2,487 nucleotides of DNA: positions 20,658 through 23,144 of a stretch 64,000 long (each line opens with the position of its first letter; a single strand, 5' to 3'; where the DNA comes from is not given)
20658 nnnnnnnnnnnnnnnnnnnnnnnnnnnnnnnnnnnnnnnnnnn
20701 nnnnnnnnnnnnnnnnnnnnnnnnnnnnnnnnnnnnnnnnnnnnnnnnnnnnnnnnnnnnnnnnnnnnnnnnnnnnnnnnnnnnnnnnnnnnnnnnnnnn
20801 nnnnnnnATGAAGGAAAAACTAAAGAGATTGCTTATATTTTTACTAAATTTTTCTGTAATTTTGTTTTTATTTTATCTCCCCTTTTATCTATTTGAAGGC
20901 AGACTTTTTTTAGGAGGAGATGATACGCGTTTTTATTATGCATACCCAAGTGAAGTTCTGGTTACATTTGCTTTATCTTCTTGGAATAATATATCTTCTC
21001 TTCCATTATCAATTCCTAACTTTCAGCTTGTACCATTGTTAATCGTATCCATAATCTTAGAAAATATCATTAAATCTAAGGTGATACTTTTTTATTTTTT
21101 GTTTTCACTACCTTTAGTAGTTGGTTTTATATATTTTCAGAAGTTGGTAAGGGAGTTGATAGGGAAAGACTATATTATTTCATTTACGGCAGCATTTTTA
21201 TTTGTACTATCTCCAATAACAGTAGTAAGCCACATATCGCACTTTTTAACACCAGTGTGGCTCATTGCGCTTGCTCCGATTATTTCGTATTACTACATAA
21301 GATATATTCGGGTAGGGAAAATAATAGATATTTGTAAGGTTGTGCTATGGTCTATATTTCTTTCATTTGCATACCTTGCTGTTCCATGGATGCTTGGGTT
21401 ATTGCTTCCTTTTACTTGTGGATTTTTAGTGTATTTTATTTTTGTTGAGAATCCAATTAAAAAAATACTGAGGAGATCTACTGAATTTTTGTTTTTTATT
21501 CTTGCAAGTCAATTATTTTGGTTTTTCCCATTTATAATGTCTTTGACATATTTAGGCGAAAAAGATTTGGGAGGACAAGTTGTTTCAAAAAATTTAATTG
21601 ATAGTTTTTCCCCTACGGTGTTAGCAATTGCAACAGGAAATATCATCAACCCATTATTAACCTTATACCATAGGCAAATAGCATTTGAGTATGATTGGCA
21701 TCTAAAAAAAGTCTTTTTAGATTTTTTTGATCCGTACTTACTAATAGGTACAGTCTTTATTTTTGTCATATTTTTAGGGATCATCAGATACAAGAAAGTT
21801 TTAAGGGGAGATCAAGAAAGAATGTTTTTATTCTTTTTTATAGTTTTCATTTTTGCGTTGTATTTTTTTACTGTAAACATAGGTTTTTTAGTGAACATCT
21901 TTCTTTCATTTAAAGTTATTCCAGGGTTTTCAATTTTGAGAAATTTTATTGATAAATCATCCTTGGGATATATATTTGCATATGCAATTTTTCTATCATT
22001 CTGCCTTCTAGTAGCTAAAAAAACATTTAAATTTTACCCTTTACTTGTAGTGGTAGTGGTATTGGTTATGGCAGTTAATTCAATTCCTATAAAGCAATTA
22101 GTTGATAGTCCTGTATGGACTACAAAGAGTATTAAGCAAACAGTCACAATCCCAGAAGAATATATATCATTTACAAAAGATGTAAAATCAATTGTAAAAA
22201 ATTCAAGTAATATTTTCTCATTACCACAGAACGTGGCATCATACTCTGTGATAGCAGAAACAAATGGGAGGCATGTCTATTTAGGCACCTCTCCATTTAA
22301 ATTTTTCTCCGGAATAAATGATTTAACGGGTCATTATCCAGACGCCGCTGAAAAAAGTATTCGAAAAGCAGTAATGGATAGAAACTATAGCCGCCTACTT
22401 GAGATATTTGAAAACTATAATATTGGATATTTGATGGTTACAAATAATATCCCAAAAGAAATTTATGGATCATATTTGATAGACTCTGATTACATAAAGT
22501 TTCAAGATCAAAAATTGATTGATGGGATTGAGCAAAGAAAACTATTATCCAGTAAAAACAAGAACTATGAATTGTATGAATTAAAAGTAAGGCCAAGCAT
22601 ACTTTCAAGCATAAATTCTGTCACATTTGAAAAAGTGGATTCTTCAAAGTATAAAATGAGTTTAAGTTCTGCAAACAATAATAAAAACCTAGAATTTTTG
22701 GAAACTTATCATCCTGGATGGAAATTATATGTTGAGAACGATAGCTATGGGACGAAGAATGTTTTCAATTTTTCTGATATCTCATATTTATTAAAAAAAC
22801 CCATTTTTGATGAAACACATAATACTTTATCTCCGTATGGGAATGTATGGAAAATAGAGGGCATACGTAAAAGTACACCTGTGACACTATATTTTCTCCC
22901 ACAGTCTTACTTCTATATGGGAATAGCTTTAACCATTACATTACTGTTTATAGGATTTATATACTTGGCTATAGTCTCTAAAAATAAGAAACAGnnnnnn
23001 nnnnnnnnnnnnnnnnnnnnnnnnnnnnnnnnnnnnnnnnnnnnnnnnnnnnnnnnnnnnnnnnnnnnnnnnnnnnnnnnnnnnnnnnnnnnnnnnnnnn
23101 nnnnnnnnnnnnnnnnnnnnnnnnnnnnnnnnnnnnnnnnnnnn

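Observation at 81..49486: A ~49-kb co-directional glycan-assembly super-locus of about 46 genes with no precedent-style operon boundaries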

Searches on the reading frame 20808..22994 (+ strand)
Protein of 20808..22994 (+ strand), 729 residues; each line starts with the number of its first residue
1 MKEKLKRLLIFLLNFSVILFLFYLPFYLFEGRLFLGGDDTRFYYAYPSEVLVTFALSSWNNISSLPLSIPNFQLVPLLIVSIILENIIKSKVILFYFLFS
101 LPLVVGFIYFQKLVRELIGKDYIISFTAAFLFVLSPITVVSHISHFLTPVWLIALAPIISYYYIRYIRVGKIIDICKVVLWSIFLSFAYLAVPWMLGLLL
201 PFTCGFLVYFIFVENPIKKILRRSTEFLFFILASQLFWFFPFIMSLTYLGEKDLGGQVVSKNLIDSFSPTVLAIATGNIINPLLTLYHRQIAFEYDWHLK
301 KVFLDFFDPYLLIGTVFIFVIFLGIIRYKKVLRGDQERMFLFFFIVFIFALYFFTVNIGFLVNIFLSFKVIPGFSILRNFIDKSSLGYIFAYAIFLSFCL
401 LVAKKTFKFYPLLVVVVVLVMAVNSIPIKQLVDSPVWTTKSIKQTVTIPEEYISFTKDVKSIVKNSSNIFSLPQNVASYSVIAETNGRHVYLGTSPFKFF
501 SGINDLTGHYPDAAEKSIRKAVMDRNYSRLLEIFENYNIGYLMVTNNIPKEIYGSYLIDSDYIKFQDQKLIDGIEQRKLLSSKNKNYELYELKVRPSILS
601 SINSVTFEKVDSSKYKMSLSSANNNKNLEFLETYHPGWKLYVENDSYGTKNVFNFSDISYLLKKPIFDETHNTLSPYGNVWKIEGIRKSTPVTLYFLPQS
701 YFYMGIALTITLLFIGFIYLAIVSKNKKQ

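Call 6: search_protein_families(library=pfam, proteins=[window:20808-22994:+], max_evalue=0.01)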
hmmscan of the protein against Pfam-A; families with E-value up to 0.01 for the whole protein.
window:20808-22994:+ (729 aa): 0 families

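Call 21: search_protein_families(library=ncbifam, proteins=[window:20808-22994:+], max_evalue=0.1)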
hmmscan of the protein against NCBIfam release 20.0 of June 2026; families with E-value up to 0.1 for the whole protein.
window:20808-22994:+ (729 aa): 0 families

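Call 26: find_homologous_proteins(query=window:20808-22994:+, max_evalue=0.001)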
Query window:20808-22994:+ (729 aa): 67 proteins with E <= 0.001 among 8000 candidates.
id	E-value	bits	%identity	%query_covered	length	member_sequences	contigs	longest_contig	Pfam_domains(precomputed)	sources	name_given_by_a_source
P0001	0.0e+0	1492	93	100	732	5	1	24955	-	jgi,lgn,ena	-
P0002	2.9e-269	914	56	100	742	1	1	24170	-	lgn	-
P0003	6.3e-263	893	57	96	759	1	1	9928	-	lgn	-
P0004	1.1e-259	882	57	97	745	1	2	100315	-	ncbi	-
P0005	1.5e-258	878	56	99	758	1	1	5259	-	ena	-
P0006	1.5e-256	872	56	96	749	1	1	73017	-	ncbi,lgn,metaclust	metaclust:status=active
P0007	4.5e-245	834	55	100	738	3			-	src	-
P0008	5.1e-239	814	53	96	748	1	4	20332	-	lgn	-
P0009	3.4e-237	808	51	97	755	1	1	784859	-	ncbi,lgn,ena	-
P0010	6.4e-229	780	50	99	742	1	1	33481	-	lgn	-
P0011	7.5e-229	780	51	96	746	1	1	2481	-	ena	-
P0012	2.8e-227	775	57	86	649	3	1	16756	-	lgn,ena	-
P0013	1.9e-225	769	49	100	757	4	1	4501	-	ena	-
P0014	7.3e-220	750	49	100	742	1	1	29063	-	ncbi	-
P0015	3.6e-219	748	50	99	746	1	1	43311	-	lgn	-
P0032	4.2e-181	622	43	96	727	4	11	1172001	-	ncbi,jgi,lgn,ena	-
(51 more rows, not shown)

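Call 28: find_encoding_contigs(protein=P0001, flank=10000, max_places=2)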
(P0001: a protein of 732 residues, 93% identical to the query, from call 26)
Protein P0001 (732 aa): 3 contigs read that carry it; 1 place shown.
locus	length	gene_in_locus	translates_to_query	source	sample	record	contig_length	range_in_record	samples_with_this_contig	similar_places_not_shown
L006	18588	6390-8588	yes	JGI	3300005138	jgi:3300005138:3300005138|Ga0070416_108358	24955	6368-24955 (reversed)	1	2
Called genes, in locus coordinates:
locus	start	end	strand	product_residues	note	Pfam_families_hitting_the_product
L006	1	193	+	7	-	?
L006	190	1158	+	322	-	PF01073:3Beta_HSD, PF01370:Epimerase, PF05368:NmrA (weak), PF16363:GDP_Man_Dehyd, PF07993:NAD_binding_4, PF13460:NAD_binding_10, PF02719:Polysacc_synt_2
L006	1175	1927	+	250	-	PF05148:Methyltransf_8, PF01209:Ubie_methyltran (faint), PF13489:Methyltransf_23, PF07021:MetW, PF13847:Methyltransf_31, PF08241:Methyltransf_11, PF08242:Methyltransf_12 (weak), PF13649:Methyltransf_25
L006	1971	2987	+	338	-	PF01073:3Beta_HSD, PF01370:Epimerase, PF02719:Polysacc_synt_2 (faint), PF05368:NmrA (faint), PF16363:GDP_Man_Dehyd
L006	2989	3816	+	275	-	PF01370:Epimerase, PF16363:GDP_Man_Dehyd (faint)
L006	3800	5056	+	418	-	PF00534:Glycos_transf_1, PF13692:Glyco_trans_1_4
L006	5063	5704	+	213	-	PF13847:Methyltransf_31, PF08241:Methyltransf_11, PF08242:Methyltransf_12 (faint), PF13649:Methyltransf_25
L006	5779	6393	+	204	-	PF25087:GMPPB_C (faint), PF00132:Hexapep, PF14602:Hexapep_2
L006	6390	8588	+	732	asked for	-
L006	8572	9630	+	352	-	-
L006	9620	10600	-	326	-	PF00657:Lipase_GDSL, PF13472:Lipase_GDSL_2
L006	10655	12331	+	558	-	-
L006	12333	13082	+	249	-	PF05050:Methyltransf_21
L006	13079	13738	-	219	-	PF01209:Ubie_methyltran (weak), PF08003:Methyltransf_9, PF13489:Methyltransf_23, PF03291:mRNA_G-N7_MeTrfase (faint), PF13847:Methyltransf_31, PF08241:Methyltransf_11, PF08242:Methyltransf_12, PF13649:Methyltransf_25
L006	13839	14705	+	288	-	PF00535:Glycos_transf_2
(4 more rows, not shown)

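Call 30: find_encoding_contigs(protein=P0009, flank=10000, max_places=1)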
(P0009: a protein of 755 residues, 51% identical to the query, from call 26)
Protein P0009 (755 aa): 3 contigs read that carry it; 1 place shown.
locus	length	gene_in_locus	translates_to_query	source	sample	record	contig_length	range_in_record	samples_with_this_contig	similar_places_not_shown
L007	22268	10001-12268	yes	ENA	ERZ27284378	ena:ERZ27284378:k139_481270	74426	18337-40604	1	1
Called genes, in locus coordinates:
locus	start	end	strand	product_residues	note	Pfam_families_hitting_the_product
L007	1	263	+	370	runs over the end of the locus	PF13439:Glyco_transf_4, PF20706:GT4-conflict, PF00534:Glycos_transf_1, PF13692:Glyco_trans_1_4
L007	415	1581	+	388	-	PF01041:DegT_DnrJ_EryC1, PF01053:Cys_Met_Meta_PP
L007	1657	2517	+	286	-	PF13641:Glyco_tranf_2_3 (faint), PF00535:Glycos_transf_2, PF10111:Glyco_tranf_2_2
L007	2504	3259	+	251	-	PF13489:Methyltransf_23, PF07021:MetW (weak), PF13847:Methyltransf_31, PF08241:Methyltransf_11, PF08242:Methyltransf_12, PF13649:Methyltransf_25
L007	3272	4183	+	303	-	PF01073:3Beta_HSD, PF01370:Epimerase, PF02719:Polysacc_synt_2, PF04321:RmlD_sub_bind, PF16363:GDP_Man_Dehyd, PF07993:NAD_binding_4 (weak)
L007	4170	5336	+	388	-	PF00534:Glycos_transf_1, PF13692:Glyco_trans_1_4, PF26337:Gtf3_C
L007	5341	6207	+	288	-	PF05050:Methyltransf_21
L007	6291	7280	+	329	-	PF01370:Epimerase, PF07993:NAD_binding_4 (faint), PF16363:GDP_Man_Dehyd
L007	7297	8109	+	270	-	PF01370:Epimerase, PF16363:GDP_Man_Dehyd (faint)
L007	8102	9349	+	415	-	PF00534:Glycos_transf_1, PF13692:Glyco_trans_1_4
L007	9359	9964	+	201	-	PF00132:Hexapep, PF14602:Hexapep_2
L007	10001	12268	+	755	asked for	-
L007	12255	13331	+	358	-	-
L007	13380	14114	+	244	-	PF01209:Ubie_methyltran, PF05148:Methyltransf_8, PF13489:Methyltransf_23, PF05175:MTS (weak), PF13847:Methyltransf_31, PF08241:Methyltransf_11, PF08242:Methyltransf_12, PF13649:Methyltransf_25, +2 more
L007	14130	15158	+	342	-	PF01073:3Beta_HSD (weak), PF01370:Epimerase, PF07993:NAD_binding_4 (weak), PF16363:GDP_Man_Dehyd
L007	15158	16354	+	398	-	PF00534:Glycos_transf_1, PF13692:Glyco_trans_1_4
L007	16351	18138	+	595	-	PF02543:Carbam_trans_N, PF00814:TsaD (weak), PF22521:HypF_C_2, PF16861:Carbam_trans_C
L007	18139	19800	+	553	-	-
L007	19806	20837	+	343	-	PF01073:3Beta_HSD, PF01370:Epimerase, PF02719:Polysacc_synt_2, PF04321:RmlD_sub_bind, PF13460:NAD_binding_10, PF16363:GDP_Man_Dehyd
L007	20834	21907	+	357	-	PF00535:Glycos_transf_2, PF13641:Glyco_tranf_2_3, PF13632:Glyco_trans_2_3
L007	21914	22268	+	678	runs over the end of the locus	-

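Call 31: find_encoding_contigs(protein=P0032, flank=10000, max_places=2)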
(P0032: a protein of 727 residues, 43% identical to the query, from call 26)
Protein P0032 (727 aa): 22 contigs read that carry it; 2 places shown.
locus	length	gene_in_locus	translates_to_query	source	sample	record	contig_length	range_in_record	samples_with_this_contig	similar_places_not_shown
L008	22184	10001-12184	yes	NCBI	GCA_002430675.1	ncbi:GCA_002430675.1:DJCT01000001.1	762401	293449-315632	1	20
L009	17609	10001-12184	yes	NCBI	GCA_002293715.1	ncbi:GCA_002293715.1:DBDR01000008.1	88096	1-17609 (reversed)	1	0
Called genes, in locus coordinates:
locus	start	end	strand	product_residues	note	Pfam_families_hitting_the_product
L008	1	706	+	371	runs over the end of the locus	PF13439:Glyco_transf_4, PF13579:Glyco_trans_4_4 (weak), PF20706:GT4-conflict (weak), PF00534:Glycos_transf_1, PF13692:Glyco_trans_1_4, PF13524:Glyco_trans_1_2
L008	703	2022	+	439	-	PF13231:PMT_2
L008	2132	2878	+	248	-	PF01209:Ubie_methyltran (faint), PF02353:CMAS (weak), PF13489:Methyltransf_23, PF13847:Methyltransf_31, PF08241:Methyltransf_11, PF08242:Methyltransf_12, PF13649:Methyltransf_25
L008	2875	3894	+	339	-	PF00535:Glycos_transf_2, PF13641:Glyco_tranf_2_3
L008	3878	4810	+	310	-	PF01073:3Beta_HSD, PF01370:Epimerase, PF04321:RmlD_sub_bind, PF16363:GDP_Man_Dehyd, PF07993:NAD_binding_4 (faint), PF02719:Polysacc_synt_2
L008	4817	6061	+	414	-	PF00534:Glycos_transf_1, PF13692:Glyco_trans_1_4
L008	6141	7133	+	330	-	PF01073:3Beta_HSD (weak), PF01370:Epimerase, PF16363:GDP_Man_Dehyd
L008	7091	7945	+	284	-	PF01370:Epimerase, PF16363:GDP_Man_Dehyd (faint)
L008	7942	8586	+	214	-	PF13489:Methyltransf_23 (weak), PF13847:Methyltransf_31 (weak), PF08241:Methyltransf_11, PF13649:Methyltransf_25 (weak)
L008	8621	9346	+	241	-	PF08241:Methyltransf_11, PF13649:Methyltransf_25 (weak)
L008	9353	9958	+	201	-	PF25087:GMPPB_C (faint), PF25084:LbH_EIF2B (faint), PF00132:Hexapep, PF14602:Hexapep_2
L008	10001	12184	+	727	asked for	-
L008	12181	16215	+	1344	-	PF00657:Lipase_GDSL, PF13472:Lipase_GDSL_2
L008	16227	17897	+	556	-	-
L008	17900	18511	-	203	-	PF01209:Ubie_methyltran, PF08003:Methyltransf_9 (weak), PF05148:Methyltransf_8 (faint), PF13489:Methyltransf_23, PF13847:Methyltransf_31, PF08241:Methyltransf_11, PF08242:Methyltransf_12, PF13649:Methyltransf_25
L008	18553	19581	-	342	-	PF13641:Glyco_tranf_2_3, PF00535:Glycos_transf_2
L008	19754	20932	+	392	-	PF00534:Glycos_transf_1, PF13692:Glyco_trans_1_4, PF26337:Gtf3_C (weak)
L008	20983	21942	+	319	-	PF04321:RmlD_sub_bind, PF01073:3Beta_HSD, PF01370:Epimerase, PF02719:Polysacc_synt_2 (weak), PF16363:GDP_Man_Dehyd, PF07993:NAD_binding_4 (weak)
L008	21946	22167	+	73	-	-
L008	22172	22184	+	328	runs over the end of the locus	PF01073:3Beta_HSD, PF01370:Epimerase, PF02719:Polysacc_synt_2, PF04321:RmlD_sub_bind, PF05368:NmrA (weak), PF08659:KR (faint), PF13460:NAD_binding_10, PF16363:GDP_Man_Dehyd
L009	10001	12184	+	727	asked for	-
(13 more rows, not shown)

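Call 37: predict_structure(alignment_id=A1)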
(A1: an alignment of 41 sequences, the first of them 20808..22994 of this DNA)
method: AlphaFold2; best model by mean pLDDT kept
length: 729 residues; sequences in the alignment: 41
mean_pLDDT: 85.6   pTM: 0.88
mean pLDDT of the five models: 85.6, 85.6, 84.3, 82.8, 80.1
residues with pLDDT >= 90: 324; 70-90: 331; 50-70: 73; < 50: 1
segments of 3 or more residues with pLDDT < 50: none
pLDDT, mean of each block of 10 residues (from residue 1): 82 94 94 79 90 81 60 92 93 95 97 94 95 90 87 96 93 95 94 89 84 72 93 94 75 61 75 68 73 74 86 88 94 89 92 68 76 75 89 96 92 92 89 81 90 93 86 85 90 85 73 82 94 89 93 85 92 95 95 86 73 84 74 85 64 75 89 84 78 90 94 95 81
secondary structure, 60 per line:
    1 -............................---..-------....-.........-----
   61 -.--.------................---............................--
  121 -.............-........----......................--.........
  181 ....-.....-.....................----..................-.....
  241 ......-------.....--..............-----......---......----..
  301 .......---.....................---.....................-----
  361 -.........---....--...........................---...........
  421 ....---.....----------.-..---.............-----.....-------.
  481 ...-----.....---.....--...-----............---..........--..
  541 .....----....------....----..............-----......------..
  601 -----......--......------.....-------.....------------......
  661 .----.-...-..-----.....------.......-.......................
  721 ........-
elements in order (helices of 4 or more, strands of 3 or more residues): H2-29 H42-45 H47-55 H72-87 H91-118 H122-134 H136-143 H148-169 H172-184 H186-190 H192-212 H217-234 H236-246 H254-258 H261-274 H280-285 H289-294 H299-307 H311-331 H335-355 H362-370 H374-377 H380-406 H410-424 H428-432 H450-462 E468-472 E480-483 E489-493 H497-501 E504-506 H512-523 H527-536 E539-545 H550-553 H560-563 H568-574 E575-581 E587-592 E606-611 E614-619 E626-630 E638-642 H655-661 E679-683 E690-696 H698-728
